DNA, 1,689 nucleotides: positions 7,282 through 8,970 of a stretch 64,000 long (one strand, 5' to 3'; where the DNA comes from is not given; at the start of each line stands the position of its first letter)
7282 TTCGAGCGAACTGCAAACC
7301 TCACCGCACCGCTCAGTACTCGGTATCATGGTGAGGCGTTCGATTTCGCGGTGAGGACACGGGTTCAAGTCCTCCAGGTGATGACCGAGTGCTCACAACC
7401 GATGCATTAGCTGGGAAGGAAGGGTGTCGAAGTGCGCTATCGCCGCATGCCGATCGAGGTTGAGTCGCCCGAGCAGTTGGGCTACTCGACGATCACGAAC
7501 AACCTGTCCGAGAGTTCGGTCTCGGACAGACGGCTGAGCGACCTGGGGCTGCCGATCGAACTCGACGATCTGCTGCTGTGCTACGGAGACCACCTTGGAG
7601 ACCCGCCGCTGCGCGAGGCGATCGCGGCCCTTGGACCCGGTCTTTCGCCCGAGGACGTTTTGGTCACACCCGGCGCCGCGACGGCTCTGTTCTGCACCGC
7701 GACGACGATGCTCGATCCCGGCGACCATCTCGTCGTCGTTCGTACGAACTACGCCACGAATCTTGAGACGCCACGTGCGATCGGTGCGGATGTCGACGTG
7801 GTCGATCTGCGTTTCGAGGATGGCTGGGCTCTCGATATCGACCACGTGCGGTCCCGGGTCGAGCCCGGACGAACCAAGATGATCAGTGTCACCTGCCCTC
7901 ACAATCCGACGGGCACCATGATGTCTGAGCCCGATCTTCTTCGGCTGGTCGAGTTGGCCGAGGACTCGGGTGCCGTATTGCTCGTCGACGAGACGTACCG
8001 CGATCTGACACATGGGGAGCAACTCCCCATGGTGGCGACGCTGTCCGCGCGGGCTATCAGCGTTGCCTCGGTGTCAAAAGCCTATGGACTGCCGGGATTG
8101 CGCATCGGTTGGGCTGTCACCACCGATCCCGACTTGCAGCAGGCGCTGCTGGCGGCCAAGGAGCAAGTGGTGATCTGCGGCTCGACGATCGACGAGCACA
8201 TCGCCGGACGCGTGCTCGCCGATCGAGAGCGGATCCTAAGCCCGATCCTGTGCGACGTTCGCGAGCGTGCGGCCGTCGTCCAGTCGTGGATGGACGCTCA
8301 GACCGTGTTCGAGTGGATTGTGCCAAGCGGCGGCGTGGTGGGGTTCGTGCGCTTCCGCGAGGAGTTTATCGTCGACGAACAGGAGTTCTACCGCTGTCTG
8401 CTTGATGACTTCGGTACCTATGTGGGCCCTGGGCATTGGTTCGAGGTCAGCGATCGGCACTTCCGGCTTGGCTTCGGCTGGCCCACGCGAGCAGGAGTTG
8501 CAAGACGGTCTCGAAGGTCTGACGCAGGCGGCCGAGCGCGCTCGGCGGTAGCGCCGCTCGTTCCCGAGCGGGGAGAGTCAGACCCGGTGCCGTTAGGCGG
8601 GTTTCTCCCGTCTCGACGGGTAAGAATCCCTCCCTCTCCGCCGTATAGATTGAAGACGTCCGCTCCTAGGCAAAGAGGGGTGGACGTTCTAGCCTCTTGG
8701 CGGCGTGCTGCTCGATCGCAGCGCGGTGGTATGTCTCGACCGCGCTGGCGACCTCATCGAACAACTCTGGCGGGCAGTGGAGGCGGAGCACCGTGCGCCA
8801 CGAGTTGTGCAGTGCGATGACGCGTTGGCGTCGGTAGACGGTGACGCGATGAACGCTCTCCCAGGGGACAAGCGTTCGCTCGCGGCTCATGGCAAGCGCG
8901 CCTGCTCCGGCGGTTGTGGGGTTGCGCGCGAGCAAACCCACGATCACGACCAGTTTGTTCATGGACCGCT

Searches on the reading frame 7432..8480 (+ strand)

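Call 35: find_homologous_proteins(query=window:7432-8480:+, max_evalue=1e-30)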
Query window:7432-8480:+ (349 aa): 7162 proteins with E <= 1e-30 among 8000 candidates; the best 120 are listed.
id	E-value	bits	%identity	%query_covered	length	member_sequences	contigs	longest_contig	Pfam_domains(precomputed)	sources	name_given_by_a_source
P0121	5.0e-208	709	91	99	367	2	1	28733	PF00155.28,PF01053.27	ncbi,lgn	-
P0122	1.8e-185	634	80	100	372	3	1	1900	PF00155.28,PF00266.26,PF01053.27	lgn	-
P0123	6.0e-185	633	80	100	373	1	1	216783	PF00155.28,PF00266.26,PF01053.27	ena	-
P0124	9.0e-185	632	81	99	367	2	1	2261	PF00155.28,PF01053.27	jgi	jgi:aspartate/methionine/tyrosine aminotransferase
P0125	3.5e-183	627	79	100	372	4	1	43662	PF00155.28,PF01053.27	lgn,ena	-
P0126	1.0e-180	619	78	100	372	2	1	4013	PF00155.28,PF00266.26,PF01053.27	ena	-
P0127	1.6e-180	618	77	100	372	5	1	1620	PF00155.28,PF01053.27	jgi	-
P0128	6.6e-180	616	76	100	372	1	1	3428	PF00155.28,PF00266.26,PF01053.27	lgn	-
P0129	2.8e-178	611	77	100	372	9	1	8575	PF00155.28,PF00266.26,PF01053.27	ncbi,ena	-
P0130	4.3e-178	610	77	100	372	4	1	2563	PF00155.28,PF00266.26,PF01053.27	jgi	-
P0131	9.6e-178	609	77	100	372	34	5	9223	PF00155.28,PF00266.26,PF01053.27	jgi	jgi:aspartate/methionine/tyrosine aminotransferase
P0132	1.9e-177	608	75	100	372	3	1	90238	PF00155.28,PF00266.26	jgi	jgi:aspartate/methionine/tyrosine aminotransferase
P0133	5.3e-177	607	77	100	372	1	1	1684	PF00155.28,PF00266.26,PF01053.27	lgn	-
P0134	8.2e-177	606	78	100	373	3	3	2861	PF00155.28,PF00266.26,PF01053.27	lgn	-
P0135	1.8e-176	605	76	100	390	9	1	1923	PF00155.28,PF00266.26,PF01053.27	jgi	jgi:aspartate/methionine/tyrosine aminotransferase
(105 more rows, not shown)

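Call 36: find_encoding_contigs(protein=P0121, flank=10000, max_places=4)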
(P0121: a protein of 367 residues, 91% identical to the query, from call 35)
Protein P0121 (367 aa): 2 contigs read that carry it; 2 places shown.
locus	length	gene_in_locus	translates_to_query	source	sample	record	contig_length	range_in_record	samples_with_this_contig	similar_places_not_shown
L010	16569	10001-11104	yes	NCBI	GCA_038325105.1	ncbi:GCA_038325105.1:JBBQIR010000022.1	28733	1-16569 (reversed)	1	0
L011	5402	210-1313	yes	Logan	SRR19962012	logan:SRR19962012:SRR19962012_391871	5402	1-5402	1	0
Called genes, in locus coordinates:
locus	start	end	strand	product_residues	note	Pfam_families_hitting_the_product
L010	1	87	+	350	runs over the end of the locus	PF08240:ADH_N, PF13602:ADH_zinc_N_2 (faint), PF16912:Glu_dehyd_C, PF00107:ADH_zinc_N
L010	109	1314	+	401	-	PF00155:Aminotran_1_2, PF00464:SHMT (faint)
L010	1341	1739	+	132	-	PF01042:Ribonuc_L-PSP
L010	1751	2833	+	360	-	PF04055:Radical_SAM, PF13186:SPASM (weak)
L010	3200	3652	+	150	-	PF01047:MarR, PF12802:MarR_2, PF13463:HTH_27 (weak)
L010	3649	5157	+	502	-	PF01073:3Beta_HSD (faint), PF02254:TrkA_N (faint), PF05368:NmrA, PF13460:NAD_binding_10, PF16363:GDP_Man_Dehyd (faint), PF01370:Epimerase, PF05368:NmrA, PF13460:NAD_binding_10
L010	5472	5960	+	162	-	PF00383:dCMP_cyt_deam_1, PF14437:MafB19-deam, PF14439:Bd3614-deam (weak)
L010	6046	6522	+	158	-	-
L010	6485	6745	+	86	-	-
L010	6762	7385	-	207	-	PF13240:Zn_Ribbon_1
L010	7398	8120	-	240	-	-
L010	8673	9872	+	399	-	PF00155:Aminotran_1_2, PF00266:Aminotran_5, PF01053:Cys_Met_Meta_PP (weak)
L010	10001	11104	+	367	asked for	PF00155:Aminotran_1_2, PF01053:Cys_Met_Meta_PP (weak)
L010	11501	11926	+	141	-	PF04140:ICMT (weak), PF04191:PEMT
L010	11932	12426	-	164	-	PF03061:4HBT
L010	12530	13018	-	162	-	-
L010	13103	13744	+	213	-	PF02661:Fic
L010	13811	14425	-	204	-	-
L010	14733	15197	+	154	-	-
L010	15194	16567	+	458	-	?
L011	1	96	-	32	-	?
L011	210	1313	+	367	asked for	PF00155:Aminotran_1_2, PF01053:Cys_Met_Meta_PP (weak)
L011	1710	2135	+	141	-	PF04140:ICMT (weak), PF04191:PEMT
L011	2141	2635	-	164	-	PF03061:4HBT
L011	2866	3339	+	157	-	PF01381:HTH_3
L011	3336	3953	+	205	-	PF02661:Fic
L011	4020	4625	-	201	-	-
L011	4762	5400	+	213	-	?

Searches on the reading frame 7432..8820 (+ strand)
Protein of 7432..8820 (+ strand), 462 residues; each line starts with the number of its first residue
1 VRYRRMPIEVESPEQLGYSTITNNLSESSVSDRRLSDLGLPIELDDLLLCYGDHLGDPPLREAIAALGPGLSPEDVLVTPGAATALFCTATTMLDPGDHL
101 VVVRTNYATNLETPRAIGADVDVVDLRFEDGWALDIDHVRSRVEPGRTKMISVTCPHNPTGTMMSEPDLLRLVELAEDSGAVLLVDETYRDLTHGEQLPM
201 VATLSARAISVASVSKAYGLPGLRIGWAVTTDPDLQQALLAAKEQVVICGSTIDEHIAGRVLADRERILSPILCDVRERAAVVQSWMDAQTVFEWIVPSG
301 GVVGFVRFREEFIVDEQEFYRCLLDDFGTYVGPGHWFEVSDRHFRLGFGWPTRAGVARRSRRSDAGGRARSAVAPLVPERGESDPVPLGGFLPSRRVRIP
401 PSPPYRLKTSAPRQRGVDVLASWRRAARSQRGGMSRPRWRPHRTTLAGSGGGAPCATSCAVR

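Call 6: search_protein_families(library=pfam, proteins=[window:7432-8820:+])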
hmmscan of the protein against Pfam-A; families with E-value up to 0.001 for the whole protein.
window:7432-8820:+ (462 aa): 2 families
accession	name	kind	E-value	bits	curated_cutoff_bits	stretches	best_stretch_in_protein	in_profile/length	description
PF00155.27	Aminotran_1_2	-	1.2e-41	143.5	19.7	1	50-348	37-346/361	Aminotransferase class I and II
PF01053.26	Cys_Met_Meta_PP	-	2.8e-07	29.9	27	1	60-189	57-176/381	Cys/Met metabolism PLP-dependent enzyme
